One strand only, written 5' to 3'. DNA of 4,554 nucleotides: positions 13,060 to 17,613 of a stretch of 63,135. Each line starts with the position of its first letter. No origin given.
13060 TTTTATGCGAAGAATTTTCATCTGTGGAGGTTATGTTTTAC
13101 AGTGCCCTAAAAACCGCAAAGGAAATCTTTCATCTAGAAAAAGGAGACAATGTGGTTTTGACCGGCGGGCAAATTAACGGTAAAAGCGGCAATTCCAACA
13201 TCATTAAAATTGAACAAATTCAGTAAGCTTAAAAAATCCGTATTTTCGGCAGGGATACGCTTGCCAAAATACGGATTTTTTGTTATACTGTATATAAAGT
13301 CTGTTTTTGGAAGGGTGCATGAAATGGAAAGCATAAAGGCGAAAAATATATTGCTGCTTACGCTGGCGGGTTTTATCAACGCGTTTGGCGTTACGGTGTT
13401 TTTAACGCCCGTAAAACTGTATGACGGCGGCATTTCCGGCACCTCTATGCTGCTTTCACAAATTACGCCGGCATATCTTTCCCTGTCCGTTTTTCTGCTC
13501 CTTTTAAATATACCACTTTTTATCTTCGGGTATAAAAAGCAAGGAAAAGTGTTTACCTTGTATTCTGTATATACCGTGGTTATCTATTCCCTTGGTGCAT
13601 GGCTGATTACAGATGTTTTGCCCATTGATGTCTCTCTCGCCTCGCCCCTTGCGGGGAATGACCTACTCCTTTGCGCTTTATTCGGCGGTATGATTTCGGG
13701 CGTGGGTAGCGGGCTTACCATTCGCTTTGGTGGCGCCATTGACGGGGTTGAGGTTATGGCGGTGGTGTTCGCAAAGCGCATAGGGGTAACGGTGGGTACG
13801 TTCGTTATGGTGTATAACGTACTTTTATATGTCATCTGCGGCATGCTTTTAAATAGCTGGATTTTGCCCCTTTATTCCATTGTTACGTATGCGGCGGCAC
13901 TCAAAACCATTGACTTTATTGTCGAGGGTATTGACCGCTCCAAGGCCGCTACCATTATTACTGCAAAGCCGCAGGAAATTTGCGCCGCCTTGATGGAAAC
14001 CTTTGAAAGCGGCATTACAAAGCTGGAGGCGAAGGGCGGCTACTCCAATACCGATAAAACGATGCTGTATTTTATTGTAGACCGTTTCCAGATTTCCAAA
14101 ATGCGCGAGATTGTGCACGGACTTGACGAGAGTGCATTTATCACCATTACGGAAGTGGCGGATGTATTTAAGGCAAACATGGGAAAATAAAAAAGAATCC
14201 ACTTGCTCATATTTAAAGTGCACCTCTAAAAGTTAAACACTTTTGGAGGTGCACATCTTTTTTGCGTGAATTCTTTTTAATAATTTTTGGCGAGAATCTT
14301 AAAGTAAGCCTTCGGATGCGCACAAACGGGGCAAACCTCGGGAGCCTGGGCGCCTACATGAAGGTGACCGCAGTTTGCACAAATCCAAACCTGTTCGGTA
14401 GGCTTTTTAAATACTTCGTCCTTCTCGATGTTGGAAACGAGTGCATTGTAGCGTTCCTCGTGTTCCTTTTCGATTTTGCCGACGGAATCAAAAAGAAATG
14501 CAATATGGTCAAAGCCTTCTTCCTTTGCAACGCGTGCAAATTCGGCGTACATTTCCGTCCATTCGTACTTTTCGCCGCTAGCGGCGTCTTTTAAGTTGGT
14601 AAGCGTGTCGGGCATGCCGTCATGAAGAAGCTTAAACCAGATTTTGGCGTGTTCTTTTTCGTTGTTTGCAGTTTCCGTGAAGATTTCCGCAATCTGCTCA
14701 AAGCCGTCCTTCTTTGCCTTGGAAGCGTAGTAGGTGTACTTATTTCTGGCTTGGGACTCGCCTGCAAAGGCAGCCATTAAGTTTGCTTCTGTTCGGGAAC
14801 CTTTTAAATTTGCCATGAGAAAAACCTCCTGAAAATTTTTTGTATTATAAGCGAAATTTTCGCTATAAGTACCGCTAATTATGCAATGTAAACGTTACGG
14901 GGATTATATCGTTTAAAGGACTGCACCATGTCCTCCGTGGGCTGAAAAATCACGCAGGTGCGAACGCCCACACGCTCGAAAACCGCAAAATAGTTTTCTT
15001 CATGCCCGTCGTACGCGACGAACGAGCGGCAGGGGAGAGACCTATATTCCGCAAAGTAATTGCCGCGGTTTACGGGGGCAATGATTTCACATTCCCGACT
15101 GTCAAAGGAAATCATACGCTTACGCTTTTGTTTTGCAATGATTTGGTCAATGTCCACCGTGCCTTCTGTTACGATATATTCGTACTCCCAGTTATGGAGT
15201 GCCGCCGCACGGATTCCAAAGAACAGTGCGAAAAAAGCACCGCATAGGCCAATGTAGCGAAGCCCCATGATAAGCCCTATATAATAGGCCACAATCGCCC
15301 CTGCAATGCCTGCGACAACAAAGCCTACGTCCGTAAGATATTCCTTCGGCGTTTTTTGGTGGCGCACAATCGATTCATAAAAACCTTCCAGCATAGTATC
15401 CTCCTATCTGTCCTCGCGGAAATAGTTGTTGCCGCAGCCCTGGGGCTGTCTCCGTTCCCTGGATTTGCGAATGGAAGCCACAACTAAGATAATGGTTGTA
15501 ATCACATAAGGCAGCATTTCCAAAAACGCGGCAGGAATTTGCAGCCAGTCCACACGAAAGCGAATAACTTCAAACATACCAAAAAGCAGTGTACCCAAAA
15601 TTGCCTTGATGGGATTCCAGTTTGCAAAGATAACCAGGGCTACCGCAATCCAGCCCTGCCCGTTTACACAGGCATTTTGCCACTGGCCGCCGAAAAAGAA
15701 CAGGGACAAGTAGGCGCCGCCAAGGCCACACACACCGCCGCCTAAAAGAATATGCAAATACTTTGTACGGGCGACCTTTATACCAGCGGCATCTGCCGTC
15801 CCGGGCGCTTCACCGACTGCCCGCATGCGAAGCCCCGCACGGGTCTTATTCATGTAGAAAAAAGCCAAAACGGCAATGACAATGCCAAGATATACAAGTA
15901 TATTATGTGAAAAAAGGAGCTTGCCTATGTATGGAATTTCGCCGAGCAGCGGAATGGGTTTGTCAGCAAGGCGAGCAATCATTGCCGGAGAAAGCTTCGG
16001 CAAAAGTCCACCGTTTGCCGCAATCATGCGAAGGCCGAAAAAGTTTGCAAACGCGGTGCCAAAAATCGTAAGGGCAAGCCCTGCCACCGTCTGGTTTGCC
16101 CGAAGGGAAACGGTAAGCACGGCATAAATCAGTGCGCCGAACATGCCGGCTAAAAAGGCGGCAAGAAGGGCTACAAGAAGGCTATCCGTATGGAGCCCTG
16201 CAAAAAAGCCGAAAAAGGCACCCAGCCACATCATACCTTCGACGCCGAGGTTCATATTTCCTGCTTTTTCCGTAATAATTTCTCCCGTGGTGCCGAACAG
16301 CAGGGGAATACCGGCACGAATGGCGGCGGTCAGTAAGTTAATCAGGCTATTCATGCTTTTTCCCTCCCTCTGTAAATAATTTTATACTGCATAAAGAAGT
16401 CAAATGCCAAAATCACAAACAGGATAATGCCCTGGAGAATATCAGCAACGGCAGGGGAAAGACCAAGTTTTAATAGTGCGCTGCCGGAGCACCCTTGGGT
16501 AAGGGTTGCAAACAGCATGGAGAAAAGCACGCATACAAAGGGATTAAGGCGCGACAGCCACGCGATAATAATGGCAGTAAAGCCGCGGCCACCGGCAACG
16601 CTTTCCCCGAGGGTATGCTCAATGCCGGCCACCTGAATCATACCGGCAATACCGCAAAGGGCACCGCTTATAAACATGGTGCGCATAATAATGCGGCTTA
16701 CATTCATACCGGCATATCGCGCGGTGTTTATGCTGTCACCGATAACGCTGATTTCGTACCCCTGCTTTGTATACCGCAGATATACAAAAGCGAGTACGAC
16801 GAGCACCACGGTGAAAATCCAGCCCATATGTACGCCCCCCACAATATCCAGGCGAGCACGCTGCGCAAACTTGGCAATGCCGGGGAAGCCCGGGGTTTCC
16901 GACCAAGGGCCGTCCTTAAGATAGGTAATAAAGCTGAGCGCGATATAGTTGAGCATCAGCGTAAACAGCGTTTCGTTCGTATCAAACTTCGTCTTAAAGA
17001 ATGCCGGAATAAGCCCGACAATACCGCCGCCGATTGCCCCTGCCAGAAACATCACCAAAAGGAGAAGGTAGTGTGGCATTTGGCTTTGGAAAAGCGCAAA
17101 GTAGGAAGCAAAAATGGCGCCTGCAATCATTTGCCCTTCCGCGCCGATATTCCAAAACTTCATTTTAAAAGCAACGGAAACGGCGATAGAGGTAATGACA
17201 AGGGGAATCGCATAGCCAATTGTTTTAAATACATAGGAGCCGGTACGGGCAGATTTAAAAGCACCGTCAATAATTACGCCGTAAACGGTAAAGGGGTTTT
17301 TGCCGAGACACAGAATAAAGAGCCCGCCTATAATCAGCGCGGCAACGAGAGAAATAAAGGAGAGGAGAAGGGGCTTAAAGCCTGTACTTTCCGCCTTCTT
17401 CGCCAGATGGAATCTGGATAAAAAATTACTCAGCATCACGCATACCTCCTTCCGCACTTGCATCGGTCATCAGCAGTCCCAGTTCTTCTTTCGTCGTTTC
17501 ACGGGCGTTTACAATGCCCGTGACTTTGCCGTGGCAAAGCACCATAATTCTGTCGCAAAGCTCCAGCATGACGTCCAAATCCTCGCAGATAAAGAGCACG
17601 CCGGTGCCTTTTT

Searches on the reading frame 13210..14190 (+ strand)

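Call 42: search_protein_families(library=pfam, proteins=[window:13210-14190:+])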
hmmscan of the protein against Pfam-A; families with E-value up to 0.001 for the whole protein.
window:13210-14190:+ (326 aa): 2 families
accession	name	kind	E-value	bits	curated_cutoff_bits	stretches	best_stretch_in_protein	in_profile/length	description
PF02588.21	YitT_membrane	-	2.2e-51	174.6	24.3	1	46-262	1-205/205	Uncharacterised 5xTM membrane BCR, YitT family COG1284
PF10035.14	DUF2179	-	1.3e-18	67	22.8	1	268-320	2-54/55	Uncharacterized protein conserved in bacteria (DUF2179)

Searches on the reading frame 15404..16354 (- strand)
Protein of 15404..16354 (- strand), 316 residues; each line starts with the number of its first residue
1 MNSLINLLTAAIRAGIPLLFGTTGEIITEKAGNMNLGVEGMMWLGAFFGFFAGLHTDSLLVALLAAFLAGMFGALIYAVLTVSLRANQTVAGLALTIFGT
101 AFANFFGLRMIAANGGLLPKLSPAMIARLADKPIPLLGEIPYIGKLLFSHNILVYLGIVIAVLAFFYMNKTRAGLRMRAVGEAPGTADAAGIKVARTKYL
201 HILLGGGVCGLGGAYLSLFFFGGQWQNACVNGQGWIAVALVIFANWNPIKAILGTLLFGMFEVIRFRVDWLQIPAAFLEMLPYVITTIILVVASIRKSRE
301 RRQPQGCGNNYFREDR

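Call 42: search_protein_families(library=pfam, proteins=[window:15404-16354:-])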
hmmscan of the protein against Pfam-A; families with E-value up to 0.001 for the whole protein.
window:15404-16354:- (316 aa): 1 family
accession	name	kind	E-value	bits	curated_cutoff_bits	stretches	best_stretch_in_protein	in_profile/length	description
PF02653.21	BPD_transp_2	-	1.5e-28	100.2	26.8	1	12-289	6-268/269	Branched-chain amino acid transport system / permease component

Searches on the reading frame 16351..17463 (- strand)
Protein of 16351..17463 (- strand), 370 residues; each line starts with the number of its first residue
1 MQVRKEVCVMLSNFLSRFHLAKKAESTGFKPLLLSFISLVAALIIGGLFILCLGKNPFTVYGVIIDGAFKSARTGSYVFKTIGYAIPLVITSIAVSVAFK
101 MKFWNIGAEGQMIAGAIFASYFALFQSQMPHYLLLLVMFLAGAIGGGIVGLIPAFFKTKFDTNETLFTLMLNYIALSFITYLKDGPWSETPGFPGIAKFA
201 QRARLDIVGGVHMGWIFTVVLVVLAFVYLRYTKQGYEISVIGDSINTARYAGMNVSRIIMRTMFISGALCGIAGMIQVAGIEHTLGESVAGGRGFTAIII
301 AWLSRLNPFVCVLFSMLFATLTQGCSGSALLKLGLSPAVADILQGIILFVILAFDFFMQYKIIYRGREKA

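Call 42: search_protein_families(library=pfam, proteins=[window:16351-17463:-])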
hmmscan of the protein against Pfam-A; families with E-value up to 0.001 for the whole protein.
window:16351-17463:- (370 aa): 2 families
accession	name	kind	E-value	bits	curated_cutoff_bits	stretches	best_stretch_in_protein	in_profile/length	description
PF02653.21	BPD_transp_2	-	2.5e-35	122.4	26.8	1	78-352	2-269/269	Branched-chain amino acid transport system / permease component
PF06305.16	LapA_dom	-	6.3e-05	23.2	28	1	121-159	10-46/64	Lipopolysaccharide assembly protein A domain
